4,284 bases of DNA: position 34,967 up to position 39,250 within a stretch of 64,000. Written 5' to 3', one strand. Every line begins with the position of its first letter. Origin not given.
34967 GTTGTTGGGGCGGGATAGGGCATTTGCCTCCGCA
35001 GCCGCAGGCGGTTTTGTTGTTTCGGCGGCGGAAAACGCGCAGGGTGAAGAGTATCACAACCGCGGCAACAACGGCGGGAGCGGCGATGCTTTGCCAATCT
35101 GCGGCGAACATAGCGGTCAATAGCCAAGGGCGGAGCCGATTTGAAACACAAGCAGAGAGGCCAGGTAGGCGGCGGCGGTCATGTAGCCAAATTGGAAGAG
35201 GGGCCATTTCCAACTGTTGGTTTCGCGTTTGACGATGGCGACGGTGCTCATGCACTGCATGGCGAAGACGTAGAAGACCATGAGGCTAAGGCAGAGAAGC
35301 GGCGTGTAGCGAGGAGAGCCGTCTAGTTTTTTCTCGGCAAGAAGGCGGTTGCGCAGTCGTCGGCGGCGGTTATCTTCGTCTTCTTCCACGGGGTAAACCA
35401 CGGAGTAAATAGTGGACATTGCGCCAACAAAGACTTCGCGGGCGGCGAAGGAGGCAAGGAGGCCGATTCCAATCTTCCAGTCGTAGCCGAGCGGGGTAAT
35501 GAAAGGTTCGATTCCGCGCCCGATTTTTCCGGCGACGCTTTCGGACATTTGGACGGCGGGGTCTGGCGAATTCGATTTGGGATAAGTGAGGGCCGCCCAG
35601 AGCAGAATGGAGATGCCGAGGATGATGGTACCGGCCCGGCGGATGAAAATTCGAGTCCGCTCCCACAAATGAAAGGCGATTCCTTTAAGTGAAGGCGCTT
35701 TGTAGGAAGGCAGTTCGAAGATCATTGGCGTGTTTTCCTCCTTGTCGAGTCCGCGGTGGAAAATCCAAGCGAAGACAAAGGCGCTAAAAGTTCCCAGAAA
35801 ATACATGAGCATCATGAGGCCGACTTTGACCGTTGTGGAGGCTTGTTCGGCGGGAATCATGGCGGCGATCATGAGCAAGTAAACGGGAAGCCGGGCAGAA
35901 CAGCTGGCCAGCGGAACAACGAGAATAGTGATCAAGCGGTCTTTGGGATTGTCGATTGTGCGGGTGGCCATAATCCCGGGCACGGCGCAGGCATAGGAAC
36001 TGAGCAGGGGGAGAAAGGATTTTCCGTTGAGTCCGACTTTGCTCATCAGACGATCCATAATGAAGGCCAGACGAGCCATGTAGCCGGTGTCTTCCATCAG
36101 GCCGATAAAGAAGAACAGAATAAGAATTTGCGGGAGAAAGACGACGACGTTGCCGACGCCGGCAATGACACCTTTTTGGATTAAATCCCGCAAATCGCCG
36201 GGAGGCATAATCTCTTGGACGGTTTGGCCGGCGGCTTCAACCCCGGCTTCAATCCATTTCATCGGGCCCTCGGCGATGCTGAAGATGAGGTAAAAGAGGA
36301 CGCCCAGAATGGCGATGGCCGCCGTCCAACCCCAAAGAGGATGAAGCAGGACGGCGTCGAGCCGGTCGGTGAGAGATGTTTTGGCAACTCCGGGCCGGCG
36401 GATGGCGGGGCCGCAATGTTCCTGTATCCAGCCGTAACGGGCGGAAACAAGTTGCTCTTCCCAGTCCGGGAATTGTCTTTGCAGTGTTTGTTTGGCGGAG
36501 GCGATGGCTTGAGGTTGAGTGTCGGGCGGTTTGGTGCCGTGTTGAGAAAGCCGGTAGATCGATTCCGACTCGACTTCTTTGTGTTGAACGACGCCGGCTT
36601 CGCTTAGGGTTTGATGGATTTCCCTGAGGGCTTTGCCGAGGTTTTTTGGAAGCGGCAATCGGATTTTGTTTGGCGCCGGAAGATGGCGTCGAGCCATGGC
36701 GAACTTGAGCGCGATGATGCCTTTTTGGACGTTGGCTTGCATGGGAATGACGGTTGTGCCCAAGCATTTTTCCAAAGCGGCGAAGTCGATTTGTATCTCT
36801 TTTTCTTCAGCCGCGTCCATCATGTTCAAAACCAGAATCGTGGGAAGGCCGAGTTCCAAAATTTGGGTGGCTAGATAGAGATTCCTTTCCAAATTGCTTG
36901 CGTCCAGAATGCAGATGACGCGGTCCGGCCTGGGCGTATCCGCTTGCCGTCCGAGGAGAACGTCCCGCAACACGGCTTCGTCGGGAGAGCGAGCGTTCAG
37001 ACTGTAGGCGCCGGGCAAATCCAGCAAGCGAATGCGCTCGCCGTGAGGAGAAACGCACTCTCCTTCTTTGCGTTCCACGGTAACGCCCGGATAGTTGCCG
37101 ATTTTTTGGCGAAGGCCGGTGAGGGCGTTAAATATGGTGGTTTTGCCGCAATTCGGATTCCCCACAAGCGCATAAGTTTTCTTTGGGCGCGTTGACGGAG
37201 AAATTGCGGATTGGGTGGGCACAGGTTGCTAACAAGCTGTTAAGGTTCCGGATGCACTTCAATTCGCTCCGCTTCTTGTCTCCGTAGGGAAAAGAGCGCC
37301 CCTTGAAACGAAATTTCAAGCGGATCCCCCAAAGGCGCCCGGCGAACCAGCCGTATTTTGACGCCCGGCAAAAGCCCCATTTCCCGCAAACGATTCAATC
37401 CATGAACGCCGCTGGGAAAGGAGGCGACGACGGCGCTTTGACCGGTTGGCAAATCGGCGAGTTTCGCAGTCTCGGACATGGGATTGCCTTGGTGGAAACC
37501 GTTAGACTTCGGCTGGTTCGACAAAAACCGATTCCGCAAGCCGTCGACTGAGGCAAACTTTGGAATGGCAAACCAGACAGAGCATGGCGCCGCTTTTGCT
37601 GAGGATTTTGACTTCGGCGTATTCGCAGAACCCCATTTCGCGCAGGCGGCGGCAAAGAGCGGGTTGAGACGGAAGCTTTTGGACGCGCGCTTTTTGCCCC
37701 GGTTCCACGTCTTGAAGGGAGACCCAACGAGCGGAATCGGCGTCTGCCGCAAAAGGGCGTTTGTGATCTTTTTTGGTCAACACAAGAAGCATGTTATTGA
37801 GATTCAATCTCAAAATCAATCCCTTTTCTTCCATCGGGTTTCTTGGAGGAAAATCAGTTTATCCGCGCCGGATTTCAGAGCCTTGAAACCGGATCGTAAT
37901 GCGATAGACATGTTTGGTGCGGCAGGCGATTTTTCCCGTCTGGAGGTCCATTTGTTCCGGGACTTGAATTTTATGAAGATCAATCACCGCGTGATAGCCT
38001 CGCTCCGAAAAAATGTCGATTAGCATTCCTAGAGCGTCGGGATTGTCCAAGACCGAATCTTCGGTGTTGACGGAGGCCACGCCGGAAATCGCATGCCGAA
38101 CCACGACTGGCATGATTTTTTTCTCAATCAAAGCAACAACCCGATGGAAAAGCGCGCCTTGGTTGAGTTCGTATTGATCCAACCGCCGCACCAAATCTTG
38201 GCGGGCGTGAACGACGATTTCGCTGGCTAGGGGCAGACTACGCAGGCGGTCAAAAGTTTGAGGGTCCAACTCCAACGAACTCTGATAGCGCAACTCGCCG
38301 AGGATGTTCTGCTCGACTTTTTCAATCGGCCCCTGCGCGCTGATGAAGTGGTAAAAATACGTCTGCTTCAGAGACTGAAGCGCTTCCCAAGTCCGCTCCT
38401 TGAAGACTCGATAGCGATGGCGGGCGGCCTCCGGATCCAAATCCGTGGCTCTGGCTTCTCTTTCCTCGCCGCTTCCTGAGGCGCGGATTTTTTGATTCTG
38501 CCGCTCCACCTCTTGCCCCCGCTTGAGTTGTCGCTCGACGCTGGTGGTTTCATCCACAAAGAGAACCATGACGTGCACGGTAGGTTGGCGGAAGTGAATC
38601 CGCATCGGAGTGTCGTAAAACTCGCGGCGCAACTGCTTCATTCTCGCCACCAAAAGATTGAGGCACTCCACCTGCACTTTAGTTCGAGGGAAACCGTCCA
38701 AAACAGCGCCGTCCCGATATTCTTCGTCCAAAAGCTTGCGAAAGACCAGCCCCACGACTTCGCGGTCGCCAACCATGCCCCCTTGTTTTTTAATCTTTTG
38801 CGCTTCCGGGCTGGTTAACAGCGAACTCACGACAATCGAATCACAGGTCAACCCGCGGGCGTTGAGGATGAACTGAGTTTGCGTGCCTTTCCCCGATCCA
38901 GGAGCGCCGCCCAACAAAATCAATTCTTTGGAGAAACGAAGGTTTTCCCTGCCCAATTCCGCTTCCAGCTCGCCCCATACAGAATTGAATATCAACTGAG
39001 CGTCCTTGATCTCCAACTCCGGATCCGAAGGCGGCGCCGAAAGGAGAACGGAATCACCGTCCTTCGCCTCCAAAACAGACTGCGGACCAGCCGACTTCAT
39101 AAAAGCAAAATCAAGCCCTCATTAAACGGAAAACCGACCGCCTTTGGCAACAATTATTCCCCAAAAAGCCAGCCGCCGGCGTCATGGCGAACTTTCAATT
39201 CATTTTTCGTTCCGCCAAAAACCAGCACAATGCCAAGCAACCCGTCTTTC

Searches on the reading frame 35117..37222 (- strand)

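Call 69: search_protein_families(library=pfam, proteins=[window:35117-37222:-], max_evalue=0.00001)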
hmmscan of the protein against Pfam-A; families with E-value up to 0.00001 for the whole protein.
window:35117-37222:- (701 aa): 4 families
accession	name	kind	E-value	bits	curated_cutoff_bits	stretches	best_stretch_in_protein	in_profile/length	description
PF02421.24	FeoB_N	-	7.9e-57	191.6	27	1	16-173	2-153/156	Ferrous iron transport protein B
PF07670.19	Gate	-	3.7e-39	133.8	29.6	2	360-454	2-103/104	Nucleoside recognition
PF01926.29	MMR_HSR1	-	7.3e-17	62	21.9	1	17-133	2-112/113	50S ribosome-binding GTPase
PF07664.17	FeoB_C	-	1.3e-15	57.3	26.6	1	470-522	1-54/54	Ferrous iron transport protein B C terminus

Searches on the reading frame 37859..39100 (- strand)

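Call 69: search_protein_families(library=pfam, proteins=[window:37859-39100:-], max_evalue=0.00001)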
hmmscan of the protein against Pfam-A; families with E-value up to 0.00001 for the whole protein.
window:37859-39100:- (413 aa): 2 families
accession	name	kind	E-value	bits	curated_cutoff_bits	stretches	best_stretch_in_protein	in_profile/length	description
PF00406.28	ADK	-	1.9e-10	41.5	26.8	1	65-155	3-100/151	Adenylate kinase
PF13207.12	AAA_17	-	3.2e-08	34.4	27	1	65-201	2-128/136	AAA domain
